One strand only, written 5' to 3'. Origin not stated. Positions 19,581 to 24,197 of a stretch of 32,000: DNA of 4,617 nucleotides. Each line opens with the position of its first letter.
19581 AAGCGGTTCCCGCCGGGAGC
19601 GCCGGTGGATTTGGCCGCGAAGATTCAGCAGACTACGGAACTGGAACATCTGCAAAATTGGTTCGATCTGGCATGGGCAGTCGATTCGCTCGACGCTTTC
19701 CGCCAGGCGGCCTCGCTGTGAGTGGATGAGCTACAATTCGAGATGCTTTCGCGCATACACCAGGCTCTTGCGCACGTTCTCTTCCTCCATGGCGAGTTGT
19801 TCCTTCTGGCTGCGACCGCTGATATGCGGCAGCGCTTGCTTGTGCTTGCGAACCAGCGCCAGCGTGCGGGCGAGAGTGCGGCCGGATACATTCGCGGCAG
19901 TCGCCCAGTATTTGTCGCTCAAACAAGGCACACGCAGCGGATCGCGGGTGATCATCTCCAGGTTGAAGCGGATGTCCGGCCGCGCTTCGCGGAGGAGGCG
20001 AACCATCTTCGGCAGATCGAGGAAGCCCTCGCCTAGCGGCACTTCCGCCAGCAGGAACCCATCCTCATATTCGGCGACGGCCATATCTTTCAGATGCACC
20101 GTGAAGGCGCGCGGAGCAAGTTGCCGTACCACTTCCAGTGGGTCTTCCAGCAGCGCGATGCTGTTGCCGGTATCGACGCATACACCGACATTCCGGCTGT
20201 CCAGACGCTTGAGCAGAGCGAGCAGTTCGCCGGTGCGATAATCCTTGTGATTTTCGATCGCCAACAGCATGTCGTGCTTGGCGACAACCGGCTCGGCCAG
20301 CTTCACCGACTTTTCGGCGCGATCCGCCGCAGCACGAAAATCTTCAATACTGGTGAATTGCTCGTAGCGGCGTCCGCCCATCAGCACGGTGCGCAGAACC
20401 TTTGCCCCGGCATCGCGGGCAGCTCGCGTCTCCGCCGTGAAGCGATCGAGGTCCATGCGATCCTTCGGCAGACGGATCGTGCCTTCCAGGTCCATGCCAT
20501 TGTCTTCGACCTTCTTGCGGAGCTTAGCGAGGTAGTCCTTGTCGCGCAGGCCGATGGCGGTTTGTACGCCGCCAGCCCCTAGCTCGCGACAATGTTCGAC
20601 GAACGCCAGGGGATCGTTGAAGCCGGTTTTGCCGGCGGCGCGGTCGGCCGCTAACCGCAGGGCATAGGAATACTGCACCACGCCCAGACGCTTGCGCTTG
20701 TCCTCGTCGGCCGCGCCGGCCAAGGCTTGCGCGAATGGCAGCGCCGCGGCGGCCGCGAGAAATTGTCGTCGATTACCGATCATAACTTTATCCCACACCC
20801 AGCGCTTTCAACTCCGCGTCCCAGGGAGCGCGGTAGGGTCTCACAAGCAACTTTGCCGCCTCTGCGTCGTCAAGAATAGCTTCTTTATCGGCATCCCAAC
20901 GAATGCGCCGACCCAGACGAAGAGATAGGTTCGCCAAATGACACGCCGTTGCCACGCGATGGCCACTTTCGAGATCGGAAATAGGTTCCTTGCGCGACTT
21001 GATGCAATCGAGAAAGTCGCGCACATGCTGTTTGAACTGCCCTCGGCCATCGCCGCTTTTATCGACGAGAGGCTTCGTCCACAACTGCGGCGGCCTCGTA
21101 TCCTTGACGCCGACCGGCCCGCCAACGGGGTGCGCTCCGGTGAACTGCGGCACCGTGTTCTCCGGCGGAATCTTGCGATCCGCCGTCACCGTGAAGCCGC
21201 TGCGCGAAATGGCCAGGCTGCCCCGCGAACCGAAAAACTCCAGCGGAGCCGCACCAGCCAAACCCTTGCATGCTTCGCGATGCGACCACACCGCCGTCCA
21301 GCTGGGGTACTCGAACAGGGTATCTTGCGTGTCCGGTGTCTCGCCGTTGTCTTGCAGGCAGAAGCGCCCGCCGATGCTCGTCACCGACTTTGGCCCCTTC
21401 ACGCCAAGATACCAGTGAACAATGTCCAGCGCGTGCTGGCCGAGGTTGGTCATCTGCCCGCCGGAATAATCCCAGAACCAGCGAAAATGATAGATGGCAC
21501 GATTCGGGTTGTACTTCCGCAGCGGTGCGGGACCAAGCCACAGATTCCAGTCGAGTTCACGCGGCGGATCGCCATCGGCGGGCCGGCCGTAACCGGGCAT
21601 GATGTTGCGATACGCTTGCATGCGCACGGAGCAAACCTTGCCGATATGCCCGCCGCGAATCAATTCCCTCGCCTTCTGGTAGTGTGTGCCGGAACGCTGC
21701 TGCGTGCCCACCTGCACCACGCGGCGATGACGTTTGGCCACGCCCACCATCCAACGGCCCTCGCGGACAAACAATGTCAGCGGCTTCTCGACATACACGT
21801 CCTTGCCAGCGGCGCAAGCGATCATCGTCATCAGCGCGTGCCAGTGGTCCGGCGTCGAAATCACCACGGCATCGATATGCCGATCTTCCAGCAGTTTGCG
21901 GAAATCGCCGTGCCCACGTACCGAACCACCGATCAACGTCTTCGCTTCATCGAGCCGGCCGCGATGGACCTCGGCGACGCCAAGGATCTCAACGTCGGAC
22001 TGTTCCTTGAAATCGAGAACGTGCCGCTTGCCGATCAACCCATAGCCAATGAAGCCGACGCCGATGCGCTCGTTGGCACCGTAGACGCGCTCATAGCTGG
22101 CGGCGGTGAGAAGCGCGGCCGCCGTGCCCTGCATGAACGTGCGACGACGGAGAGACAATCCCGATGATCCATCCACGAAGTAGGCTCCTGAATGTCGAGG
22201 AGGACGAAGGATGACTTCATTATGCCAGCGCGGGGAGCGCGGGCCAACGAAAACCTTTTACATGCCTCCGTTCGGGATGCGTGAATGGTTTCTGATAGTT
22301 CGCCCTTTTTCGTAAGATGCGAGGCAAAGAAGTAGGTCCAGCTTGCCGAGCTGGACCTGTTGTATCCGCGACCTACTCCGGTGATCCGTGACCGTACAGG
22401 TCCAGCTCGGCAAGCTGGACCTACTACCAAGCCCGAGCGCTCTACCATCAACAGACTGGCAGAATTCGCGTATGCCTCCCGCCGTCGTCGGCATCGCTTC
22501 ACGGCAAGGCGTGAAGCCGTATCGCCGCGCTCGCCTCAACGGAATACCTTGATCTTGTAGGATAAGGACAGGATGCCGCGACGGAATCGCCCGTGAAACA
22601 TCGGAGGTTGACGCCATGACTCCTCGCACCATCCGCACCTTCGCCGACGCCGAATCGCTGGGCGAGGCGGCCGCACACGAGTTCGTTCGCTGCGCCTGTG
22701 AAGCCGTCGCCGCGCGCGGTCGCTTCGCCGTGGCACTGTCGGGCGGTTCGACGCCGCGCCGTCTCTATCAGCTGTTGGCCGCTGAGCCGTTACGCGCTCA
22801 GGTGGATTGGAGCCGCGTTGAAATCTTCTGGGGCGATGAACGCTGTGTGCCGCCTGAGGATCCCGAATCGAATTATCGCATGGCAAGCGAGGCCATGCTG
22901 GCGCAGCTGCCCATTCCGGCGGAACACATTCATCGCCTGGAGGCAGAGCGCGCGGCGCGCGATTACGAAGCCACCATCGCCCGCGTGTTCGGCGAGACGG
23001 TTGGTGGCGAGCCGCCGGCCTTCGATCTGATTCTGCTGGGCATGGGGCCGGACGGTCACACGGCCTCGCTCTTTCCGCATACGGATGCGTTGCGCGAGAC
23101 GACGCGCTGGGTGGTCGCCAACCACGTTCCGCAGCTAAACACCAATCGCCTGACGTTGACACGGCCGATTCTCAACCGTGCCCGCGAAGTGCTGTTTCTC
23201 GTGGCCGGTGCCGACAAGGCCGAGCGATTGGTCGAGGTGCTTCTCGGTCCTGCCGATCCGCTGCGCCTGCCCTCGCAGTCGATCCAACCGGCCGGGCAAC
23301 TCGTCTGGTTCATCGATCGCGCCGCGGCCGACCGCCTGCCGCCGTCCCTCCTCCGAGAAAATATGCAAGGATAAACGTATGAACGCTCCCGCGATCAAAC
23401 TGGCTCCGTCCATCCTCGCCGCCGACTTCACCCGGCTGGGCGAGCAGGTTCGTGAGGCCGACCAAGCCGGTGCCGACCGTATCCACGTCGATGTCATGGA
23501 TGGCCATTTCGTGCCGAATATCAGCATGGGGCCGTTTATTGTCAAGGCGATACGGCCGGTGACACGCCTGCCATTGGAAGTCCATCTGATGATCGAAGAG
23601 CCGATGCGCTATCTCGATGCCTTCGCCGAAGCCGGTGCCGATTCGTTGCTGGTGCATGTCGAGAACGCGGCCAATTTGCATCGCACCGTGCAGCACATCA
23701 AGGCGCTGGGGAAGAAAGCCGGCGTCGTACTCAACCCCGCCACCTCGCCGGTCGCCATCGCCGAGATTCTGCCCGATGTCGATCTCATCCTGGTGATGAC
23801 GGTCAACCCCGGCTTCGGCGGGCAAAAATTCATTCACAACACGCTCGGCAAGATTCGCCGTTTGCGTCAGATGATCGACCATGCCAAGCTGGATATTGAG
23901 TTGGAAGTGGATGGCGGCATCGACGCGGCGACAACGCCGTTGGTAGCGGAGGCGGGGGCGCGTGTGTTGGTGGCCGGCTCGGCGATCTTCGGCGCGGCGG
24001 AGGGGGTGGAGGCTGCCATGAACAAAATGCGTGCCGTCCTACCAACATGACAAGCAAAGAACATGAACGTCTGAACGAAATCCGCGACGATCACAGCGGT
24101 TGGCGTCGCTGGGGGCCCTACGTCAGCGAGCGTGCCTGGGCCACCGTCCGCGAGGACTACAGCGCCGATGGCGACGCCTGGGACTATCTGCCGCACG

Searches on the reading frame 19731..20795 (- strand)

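Call 10: search_protein_families(library=pfam, proteins=[window:19731-20795:-], max_evalue=0.001)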
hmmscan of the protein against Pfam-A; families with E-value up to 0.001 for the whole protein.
window:19731-20795:- (354 aa): 1 family
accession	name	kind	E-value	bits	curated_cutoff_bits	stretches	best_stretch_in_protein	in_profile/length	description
PF01261.30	AP_endonuc_2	-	4.9e-22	79.3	31.1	1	67-285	2-233/249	Xylose isomerase-like TIM barrel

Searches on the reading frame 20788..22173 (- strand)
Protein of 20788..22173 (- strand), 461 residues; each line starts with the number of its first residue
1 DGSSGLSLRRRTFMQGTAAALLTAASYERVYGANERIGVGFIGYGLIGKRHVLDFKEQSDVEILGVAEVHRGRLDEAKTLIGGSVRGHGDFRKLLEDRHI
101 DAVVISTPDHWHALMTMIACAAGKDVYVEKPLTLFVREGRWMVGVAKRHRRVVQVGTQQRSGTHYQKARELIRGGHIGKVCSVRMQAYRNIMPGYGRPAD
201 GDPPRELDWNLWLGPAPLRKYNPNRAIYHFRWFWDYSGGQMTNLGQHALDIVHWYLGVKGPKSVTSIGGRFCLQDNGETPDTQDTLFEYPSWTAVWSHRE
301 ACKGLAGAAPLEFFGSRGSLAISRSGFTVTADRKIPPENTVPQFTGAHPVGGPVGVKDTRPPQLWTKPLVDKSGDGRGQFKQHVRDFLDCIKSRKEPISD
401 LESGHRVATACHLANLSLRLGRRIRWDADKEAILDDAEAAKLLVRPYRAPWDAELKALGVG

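Call 10: search_protein_families(library=pfam, proteins=[window:20788-22173:-], max_evalue=0.001)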
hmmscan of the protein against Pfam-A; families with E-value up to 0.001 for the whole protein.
window:20788-22173:- (461 aa): 4 families
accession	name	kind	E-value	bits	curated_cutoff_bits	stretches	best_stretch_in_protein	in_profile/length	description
PF19051.5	GFO_IDH_MocA_C2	-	1.9e-28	100.1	23.3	2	204-259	49-104/254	Oxidoreductase family, C-terminal alpha/beta domain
PF01408.29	GFO_IDH_MocA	-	2e-18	67.7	24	1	37-156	1-119/120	Oxidoreductase family, NAD-binding Rossmann fold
PF22725.1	GFO_IDH_MocA_C3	-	1.9e-11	44.4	27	1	223-320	28-123/124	GFO/IDH/MocA C-terminal domain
PF02894.22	GFO_IDH_MocA_C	-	4.7e-07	30.3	22.9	1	229-411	28-203/218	Oxidoreductase family, C-terminal alpha/beta domain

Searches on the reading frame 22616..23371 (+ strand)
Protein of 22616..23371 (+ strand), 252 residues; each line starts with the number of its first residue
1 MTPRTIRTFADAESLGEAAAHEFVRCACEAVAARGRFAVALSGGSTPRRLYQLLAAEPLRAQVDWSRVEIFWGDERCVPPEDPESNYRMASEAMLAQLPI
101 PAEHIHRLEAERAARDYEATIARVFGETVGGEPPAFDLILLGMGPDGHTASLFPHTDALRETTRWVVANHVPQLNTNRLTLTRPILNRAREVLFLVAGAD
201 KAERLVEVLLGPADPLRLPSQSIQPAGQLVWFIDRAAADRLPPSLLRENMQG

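Call 11: search_protein_families(library=pfam, proteins=[window:22616-23371:+], max_evalue=0.001)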
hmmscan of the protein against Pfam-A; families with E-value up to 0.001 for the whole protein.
window:22616-23371:+ (252 aa): 1 family
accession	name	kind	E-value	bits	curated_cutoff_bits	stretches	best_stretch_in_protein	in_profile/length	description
PF01182.26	Glucosamine_iso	-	4.4e-76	256.1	27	1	11-231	2-225/225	Glucosamine-6-phosphate isomerases/6-phosphogluconolactonase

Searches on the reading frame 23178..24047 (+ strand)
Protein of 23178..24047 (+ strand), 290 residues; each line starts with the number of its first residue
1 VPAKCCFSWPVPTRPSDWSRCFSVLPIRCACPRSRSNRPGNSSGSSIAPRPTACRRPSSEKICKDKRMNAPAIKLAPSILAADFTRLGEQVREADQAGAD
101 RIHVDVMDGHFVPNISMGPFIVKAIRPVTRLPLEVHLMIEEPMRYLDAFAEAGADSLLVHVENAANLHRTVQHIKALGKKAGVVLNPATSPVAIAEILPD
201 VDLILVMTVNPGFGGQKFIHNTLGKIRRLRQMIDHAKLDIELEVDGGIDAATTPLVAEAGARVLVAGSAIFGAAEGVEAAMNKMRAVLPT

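Call 11: search_protein_families(library=pfam, proteins=[window:23178-24047:+], max_evalue=0.001)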
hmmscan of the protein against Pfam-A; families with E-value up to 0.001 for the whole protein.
window:23178-24047:+ (290 aa): 1 family
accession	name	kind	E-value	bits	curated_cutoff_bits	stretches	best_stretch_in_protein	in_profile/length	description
PF00834.25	Ribul_P_3_epim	-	3.3e-80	268.6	21.1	1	74-271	1-198/198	Ribulose-phosphate 3 epimerase family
